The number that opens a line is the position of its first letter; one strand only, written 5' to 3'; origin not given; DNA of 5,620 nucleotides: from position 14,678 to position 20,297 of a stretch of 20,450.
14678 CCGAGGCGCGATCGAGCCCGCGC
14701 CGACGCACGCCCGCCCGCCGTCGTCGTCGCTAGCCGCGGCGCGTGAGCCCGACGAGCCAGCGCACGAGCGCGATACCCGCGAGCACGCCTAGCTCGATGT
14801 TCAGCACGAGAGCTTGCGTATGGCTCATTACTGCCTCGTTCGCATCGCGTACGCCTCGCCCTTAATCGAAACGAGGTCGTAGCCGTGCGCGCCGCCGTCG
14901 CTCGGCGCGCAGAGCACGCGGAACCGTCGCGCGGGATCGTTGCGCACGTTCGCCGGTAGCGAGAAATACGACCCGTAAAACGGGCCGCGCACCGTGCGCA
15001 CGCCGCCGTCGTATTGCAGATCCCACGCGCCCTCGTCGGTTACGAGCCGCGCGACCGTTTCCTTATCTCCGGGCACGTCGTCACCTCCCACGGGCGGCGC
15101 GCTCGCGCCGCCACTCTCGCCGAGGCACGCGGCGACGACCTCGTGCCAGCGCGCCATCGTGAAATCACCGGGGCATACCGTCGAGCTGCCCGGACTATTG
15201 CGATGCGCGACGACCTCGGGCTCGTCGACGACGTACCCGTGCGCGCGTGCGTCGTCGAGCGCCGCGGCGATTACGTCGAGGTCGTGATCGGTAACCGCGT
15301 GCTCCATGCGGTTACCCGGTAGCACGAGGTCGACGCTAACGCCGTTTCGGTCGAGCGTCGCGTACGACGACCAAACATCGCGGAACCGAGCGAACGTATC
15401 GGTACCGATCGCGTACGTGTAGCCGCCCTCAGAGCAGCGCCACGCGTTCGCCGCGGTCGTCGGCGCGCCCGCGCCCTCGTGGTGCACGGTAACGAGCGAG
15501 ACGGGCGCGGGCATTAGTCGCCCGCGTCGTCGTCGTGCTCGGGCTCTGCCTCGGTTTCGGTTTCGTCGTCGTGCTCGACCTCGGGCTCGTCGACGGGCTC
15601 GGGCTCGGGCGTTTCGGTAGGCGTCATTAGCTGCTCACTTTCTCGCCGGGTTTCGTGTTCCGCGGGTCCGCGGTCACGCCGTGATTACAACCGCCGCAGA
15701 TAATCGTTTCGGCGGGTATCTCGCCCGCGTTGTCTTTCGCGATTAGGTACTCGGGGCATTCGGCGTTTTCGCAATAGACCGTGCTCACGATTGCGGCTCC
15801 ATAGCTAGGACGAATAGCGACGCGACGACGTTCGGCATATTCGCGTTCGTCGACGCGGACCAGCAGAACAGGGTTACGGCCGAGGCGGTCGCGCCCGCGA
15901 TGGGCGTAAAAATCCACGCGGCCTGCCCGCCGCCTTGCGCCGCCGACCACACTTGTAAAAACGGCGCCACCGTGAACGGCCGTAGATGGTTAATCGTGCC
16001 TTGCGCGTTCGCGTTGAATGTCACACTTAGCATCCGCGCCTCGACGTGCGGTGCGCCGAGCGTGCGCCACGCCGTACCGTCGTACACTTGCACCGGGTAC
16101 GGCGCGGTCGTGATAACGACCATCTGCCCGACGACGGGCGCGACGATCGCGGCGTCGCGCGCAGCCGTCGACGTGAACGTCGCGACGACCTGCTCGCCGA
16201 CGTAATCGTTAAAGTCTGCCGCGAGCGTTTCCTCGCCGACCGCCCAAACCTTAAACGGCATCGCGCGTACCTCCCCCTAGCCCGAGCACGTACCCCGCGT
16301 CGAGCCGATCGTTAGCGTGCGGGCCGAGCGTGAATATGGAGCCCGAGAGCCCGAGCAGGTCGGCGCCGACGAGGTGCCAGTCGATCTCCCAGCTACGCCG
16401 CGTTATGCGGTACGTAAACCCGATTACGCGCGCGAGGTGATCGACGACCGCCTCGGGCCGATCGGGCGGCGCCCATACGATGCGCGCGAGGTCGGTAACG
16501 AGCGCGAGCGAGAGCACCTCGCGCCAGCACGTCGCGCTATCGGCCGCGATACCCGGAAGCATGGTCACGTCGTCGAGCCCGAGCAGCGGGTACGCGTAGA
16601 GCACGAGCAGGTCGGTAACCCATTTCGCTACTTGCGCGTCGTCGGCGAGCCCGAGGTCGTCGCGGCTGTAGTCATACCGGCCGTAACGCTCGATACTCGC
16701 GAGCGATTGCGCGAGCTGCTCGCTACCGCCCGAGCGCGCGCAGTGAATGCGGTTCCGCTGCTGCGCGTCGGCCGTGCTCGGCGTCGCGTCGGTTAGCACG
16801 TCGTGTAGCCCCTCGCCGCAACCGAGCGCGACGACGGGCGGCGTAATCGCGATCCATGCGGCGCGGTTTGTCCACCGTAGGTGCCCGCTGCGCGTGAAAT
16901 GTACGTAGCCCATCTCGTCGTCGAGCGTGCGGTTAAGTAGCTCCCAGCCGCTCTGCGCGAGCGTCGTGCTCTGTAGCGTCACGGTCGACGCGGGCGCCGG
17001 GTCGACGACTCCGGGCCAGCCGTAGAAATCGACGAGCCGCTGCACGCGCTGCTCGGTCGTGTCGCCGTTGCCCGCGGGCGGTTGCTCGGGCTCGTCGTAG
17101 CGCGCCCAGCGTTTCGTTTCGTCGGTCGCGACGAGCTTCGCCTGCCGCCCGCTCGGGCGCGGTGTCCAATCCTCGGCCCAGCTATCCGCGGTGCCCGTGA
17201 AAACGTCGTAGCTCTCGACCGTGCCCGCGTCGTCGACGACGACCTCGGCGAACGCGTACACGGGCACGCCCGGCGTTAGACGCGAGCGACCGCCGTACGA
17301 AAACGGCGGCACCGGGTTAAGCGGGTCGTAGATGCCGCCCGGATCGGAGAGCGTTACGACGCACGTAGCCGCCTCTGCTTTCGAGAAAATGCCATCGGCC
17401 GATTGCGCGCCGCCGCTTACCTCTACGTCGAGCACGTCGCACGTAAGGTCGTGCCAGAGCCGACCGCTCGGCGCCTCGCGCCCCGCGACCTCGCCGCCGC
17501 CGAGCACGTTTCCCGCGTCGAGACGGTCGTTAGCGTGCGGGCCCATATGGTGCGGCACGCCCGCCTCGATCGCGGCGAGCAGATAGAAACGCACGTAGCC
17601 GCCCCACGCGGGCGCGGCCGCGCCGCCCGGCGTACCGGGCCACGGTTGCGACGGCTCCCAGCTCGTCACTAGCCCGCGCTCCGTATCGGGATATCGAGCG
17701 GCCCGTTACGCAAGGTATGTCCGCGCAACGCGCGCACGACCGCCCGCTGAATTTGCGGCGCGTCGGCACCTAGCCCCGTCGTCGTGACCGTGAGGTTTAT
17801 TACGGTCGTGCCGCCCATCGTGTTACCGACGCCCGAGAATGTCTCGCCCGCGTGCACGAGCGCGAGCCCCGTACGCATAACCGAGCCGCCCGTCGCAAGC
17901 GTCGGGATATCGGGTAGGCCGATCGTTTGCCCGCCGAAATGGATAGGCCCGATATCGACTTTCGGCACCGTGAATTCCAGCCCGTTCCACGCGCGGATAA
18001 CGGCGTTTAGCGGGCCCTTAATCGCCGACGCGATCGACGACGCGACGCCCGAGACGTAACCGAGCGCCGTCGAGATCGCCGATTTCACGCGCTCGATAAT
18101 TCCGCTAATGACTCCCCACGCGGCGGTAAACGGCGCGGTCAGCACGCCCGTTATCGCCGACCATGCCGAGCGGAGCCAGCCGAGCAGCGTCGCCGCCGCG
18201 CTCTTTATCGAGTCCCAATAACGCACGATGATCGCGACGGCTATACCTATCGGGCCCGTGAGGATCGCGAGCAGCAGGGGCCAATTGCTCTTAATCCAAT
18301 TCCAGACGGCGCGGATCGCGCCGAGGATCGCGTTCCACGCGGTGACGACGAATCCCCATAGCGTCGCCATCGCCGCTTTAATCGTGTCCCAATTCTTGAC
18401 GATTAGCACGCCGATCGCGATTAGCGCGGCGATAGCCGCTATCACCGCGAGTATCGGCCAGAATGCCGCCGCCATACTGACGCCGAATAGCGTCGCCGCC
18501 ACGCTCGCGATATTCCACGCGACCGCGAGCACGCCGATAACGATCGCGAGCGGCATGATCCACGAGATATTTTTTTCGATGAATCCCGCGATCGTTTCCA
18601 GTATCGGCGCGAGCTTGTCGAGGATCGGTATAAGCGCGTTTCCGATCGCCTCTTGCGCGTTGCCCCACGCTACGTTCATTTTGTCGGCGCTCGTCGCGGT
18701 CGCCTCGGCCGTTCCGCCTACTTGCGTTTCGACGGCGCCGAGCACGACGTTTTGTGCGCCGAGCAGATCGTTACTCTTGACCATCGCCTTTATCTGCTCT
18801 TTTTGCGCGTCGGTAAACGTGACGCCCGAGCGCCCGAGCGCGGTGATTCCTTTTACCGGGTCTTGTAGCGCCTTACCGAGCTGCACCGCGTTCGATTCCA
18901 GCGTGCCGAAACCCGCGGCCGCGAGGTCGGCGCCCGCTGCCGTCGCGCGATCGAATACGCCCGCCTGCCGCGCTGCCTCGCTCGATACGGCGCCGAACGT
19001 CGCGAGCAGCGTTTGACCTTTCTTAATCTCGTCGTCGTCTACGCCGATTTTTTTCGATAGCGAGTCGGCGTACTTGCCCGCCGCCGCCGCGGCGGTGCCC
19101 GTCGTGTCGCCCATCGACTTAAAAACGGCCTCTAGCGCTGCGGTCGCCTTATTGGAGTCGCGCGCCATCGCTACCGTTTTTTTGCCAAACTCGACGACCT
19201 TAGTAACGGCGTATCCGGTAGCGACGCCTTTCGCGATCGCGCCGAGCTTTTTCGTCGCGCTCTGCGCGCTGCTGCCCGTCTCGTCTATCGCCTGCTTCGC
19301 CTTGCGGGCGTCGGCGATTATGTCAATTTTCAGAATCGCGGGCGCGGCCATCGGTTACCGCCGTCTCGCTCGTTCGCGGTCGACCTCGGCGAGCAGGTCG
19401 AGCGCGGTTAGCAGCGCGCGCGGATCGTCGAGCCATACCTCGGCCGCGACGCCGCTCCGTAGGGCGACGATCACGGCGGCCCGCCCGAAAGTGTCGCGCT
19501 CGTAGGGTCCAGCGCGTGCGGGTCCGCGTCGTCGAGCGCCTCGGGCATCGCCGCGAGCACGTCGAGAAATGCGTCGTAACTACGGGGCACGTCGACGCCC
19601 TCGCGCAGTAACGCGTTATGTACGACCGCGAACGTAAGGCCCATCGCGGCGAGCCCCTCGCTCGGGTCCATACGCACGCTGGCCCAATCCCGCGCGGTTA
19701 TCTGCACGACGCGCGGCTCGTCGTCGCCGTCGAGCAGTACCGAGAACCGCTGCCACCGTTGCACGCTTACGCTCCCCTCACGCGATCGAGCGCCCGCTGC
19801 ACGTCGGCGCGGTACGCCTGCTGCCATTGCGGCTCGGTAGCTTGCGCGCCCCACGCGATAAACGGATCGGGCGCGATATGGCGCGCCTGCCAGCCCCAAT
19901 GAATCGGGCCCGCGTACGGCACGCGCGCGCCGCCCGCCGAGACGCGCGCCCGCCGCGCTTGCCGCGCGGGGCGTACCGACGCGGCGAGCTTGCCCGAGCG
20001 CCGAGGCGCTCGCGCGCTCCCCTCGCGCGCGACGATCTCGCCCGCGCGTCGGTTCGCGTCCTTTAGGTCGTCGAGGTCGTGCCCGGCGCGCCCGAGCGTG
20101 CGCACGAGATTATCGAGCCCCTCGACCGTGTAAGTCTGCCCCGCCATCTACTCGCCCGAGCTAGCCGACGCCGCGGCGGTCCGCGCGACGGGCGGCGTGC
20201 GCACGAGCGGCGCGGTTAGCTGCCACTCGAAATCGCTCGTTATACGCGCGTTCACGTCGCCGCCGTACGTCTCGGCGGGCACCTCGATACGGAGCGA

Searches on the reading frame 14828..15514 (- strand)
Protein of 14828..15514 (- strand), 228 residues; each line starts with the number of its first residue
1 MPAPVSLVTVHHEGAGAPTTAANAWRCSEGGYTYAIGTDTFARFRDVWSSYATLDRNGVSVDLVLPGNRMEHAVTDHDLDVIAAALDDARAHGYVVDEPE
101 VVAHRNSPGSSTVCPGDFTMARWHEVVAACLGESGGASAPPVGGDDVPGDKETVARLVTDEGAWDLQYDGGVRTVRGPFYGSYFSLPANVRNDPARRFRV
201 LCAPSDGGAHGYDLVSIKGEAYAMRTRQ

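Call 12: search_protein_families(library=pfam, proteins=[window:14828-15514:-], max_evalue=0.01)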
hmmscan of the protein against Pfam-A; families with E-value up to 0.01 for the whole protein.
window:14828-15514:- (228 aa): 1 family
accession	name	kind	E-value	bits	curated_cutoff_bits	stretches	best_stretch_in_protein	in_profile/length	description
PF01510.30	Amidase_2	-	5.1e-05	24.1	26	1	3-117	3-131/131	N-acetylmuramoyl-L-alanine amidase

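Call 13: search_protein_families(library=phrogs, proteins=[window:14828-15514:-], max_evalue=0.01)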
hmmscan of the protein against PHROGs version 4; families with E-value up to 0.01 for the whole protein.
window:14828-15514:- (228 aa): 0 families

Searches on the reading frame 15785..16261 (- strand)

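Call 12: search_protein_families(library=pfam, proteins=[window:15785-16261:-], max_evalue=0.01)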
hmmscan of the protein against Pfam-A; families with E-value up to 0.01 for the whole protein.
window:15785-16261:- (158 aa): 0 families

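Call 13: search_protein_families(library=phrogs, proteins=[window:15785-16261:-], max_evalue=0.01)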
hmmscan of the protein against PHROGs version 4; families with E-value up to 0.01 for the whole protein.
window:15785-16261:- (158 aa): 1 family
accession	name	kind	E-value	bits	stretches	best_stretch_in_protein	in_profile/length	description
phrog_16452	-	unknown function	5.8e-08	33.5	1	11-71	23-82/202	-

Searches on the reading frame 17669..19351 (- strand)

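Call 12: search_protein_families(library=pfam, proteins=[window:17669-19351:-], max_evalue=0.01)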
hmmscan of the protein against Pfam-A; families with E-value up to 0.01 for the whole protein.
window:17669-19351:- (560 aa): 0 families

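Call 13: search_protein_families(library=phrogs, proteins=[window:17669-19351:-], max_evalue=0.01)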
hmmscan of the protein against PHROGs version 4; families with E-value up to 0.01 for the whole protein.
window:17669-19351:- (560 aa): 17 families
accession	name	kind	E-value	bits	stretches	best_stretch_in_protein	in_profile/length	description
phrog_58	-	tail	1.7e-28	100.6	1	21-457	290-932/1544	tail length tape measure protein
phrog_991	-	tail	7e-23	81.2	1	15-498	229-862/1966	tail length tape measure protein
phrog_1535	-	tail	1.4e-19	70.8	1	234-557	765-1123/1152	tail length tape measure protein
phrog_27166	-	tail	7.8e-19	68.4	1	57-352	67-362/751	tail length tape measure protein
phrog_28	-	tail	1.7e-15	57.7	2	19-353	233-705/1228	tail length tape measure protein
phrog_8462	-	tail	4.9e-14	53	1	172-458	180-449/672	tail length tape measure protein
phrog_305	-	tail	7.5e-12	45.7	1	29-449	341-713/1001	tail length tape measure protein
phrog_3981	-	tail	2.3e-11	44.5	1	15-495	15-497/584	tail length tape measure protein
phrog_4200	-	tail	4e-11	43.1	1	211-458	110-377/732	tail length tape measure protein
phrog_4197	-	tail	9.1e-11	41.2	2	18-405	588-967/1783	tail length tape measure protein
phrog_17020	-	unknown function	1.4e-10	41.9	1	297-446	20-165/353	-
phrog_1272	-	tail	2e-10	40.1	1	68-457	419-778/1606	tail length tape measure protein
phrog_15478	-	tail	6.1e-08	32.8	1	64-505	35-389/456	tail length tape measure protein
phrog_167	-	tail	5.3e-07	28.7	1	321-499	868-1045/1555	tail length tape measure protein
phrog_3336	-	tail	4.8e-06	26.4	1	251-443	284-508/1051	tail length tape measure protein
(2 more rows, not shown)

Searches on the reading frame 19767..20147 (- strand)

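Call 29: search_protein_families(library=phrogs, proteins=[window:19767-20147:-], max_evalue=0.01)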
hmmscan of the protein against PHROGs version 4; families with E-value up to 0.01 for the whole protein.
window:19767-20147:- (126 aa): 1 family
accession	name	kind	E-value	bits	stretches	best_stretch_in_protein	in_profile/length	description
phrog_5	-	connector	1e-12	49.4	1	5-123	92-212/239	tail completion or Neck1 protein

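Call 30: search_protein_families(library=pfam, proteins=[window:19767-20147:-], max_evalue=0.01)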
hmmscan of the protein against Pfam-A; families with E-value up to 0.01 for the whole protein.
window:19767-20147:- (126 aa): 0 families
